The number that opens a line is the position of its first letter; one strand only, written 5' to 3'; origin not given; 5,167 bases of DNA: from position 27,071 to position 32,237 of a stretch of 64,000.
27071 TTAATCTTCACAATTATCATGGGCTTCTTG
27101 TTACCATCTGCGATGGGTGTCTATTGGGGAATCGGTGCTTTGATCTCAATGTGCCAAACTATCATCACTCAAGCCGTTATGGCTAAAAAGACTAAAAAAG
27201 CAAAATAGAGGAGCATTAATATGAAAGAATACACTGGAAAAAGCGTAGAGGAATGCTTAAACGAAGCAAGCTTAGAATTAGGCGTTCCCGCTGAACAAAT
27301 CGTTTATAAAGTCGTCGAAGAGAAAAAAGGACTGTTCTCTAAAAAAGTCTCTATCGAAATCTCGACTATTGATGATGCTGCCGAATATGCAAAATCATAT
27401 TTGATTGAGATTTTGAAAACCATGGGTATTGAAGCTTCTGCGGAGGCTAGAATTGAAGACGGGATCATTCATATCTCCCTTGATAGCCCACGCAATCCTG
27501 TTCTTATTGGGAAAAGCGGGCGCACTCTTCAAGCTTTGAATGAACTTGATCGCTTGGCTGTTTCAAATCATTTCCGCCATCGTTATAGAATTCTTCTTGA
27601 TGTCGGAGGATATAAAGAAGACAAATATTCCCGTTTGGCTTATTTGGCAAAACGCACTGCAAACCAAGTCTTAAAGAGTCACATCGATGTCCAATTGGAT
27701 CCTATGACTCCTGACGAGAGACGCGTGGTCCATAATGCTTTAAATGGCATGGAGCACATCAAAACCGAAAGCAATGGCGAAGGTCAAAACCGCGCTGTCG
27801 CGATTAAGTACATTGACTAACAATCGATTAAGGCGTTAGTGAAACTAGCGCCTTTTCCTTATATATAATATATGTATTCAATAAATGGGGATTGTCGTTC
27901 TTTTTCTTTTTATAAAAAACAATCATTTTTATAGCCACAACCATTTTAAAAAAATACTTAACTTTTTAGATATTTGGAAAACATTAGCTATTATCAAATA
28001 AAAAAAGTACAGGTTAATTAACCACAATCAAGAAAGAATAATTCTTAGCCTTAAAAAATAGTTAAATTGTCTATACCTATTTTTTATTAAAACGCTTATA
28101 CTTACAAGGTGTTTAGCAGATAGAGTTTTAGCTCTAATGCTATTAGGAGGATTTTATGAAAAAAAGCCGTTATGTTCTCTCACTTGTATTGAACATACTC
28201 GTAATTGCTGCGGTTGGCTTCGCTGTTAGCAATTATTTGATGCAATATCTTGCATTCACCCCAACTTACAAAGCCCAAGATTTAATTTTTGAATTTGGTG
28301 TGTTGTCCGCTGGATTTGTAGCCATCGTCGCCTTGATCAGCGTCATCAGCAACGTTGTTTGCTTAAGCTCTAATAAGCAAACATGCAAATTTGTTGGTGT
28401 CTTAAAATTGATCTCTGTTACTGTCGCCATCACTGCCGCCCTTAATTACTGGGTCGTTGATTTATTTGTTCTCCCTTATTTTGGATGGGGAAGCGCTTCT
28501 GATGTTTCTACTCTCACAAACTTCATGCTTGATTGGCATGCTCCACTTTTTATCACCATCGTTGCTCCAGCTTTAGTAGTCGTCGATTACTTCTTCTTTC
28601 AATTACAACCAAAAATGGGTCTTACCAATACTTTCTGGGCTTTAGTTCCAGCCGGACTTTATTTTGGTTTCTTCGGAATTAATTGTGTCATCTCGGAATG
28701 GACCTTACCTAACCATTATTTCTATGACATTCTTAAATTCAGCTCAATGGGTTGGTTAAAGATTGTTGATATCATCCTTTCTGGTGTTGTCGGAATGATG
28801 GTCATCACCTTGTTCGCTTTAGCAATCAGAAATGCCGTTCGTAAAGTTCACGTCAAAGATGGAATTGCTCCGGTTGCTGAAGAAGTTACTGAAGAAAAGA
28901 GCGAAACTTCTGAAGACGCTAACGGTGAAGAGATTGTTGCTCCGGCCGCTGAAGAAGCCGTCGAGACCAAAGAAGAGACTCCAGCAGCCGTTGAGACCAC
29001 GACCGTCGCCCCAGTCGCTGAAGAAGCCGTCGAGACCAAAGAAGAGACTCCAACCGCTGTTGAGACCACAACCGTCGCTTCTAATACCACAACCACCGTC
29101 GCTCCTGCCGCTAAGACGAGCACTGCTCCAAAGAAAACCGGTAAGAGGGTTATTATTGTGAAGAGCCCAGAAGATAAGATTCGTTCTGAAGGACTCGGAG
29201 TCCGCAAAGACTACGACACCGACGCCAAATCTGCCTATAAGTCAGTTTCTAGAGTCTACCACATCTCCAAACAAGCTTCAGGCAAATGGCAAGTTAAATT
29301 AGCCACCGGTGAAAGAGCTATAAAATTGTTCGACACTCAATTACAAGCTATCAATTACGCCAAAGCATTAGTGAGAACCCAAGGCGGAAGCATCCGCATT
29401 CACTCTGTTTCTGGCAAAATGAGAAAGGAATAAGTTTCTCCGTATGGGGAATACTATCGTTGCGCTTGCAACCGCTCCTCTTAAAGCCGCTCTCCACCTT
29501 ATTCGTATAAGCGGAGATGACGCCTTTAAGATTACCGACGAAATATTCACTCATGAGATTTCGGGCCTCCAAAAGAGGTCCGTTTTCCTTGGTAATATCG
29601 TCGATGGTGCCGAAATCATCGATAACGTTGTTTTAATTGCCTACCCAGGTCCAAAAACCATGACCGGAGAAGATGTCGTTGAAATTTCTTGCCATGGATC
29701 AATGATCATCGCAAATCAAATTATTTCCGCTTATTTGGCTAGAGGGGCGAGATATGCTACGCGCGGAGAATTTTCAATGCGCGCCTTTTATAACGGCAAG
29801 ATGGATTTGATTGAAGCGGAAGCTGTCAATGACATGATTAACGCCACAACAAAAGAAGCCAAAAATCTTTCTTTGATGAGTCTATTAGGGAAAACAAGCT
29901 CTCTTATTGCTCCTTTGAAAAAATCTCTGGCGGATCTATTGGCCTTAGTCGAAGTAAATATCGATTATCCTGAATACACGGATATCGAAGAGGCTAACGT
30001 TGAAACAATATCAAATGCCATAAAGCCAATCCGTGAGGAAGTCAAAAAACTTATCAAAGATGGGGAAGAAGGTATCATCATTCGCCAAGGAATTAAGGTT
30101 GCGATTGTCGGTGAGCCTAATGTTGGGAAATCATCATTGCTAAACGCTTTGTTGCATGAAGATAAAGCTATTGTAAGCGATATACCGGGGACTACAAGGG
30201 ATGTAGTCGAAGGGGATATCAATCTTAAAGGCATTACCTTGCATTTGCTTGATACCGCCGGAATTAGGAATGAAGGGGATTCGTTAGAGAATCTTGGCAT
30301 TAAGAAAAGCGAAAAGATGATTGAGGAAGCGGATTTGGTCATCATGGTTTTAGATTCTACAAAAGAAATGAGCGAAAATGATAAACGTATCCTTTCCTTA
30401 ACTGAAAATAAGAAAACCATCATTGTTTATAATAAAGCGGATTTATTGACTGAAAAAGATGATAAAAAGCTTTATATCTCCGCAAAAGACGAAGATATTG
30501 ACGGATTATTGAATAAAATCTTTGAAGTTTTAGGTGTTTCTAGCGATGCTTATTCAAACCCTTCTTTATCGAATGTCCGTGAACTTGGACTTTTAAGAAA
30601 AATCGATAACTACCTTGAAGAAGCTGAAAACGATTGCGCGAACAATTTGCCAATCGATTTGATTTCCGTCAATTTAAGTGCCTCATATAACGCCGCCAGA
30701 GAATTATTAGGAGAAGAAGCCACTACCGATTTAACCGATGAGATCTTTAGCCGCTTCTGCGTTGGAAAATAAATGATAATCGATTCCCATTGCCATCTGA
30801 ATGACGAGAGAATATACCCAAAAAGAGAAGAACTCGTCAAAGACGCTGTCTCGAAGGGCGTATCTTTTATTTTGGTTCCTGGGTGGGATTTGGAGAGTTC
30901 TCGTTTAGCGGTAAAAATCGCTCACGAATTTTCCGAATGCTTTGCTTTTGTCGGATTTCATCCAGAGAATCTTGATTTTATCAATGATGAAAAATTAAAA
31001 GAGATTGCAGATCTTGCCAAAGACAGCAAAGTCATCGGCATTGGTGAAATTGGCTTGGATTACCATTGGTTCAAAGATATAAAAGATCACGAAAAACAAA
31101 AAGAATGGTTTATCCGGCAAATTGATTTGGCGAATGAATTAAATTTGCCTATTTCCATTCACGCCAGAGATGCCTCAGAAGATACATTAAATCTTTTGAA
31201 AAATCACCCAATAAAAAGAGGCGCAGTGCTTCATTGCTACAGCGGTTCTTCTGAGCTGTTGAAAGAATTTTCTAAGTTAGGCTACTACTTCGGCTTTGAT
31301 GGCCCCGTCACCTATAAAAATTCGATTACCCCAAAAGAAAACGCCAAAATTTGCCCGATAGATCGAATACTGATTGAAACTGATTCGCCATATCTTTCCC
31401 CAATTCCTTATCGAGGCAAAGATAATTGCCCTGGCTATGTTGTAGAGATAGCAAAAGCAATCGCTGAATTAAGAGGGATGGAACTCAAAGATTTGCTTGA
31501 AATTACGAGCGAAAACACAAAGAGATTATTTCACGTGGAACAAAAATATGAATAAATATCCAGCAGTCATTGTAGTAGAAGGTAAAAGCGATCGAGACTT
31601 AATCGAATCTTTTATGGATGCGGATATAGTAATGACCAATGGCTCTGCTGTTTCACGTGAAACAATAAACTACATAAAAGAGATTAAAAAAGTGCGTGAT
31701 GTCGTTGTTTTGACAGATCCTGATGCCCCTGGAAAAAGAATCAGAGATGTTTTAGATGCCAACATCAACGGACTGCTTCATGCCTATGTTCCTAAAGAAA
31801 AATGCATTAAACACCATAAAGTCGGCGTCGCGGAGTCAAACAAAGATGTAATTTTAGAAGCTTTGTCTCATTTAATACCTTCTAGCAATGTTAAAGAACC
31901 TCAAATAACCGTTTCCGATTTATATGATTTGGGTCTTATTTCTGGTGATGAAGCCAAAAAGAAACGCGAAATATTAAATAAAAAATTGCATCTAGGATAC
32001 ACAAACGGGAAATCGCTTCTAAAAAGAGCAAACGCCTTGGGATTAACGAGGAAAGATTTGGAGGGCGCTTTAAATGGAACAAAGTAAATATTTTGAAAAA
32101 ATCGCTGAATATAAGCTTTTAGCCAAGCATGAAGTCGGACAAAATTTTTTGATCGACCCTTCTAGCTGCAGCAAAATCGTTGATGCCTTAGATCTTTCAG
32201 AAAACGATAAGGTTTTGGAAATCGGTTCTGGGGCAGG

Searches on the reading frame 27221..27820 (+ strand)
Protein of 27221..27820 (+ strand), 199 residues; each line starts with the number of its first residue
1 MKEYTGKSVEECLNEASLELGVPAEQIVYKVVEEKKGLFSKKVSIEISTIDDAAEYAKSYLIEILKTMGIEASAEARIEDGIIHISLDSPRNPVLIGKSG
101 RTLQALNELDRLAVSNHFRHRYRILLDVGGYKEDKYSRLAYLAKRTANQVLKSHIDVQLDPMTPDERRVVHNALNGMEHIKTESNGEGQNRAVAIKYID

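Call 58: search_protein_families(library=pfam, proteins=[window:27221-27820:+])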
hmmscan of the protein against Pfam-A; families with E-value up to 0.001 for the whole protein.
window:27221-27820:+ (199 aa): 3 families
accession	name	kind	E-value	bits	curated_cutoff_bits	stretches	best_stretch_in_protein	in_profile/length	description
PF01424.28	R3H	-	4.1e-14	52.8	26.8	1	139-196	3-59/60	R3H domain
PF14804.11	Jag_N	-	1.2e-09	38.8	25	1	4-47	1-48/50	Jag N-terminus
PF13083.13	KH_KhpA-B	-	2.3e-06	27.9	32.1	1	58-124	5-71/73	KhpA/KhpB, KH domain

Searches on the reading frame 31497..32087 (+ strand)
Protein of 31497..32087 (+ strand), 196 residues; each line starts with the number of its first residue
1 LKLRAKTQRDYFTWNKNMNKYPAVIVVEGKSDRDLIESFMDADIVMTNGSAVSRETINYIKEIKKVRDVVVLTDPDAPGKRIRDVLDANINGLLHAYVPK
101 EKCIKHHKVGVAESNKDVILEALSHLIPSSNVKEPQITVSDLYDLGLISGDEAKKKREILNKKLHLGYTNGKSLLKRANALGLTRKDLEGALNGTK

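Call 58: search_protein_families(library=pfam, proteins=[window:31497-32087:+])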
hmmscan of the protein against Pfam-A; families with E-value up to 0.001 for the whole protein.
window:31497-32087:+ (196 aa): 2 families
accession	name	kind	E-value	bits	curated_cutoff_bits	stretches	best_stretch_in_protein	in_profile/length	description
PF13331.11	DUF4093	-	2.5e-23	82.9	25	1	108-192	1-86/86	Domain of unknown function (DUF4093)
PF01751.28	Toprim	-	2.5e-08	34.4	23.1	1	24-86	2-76/96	Toprim domain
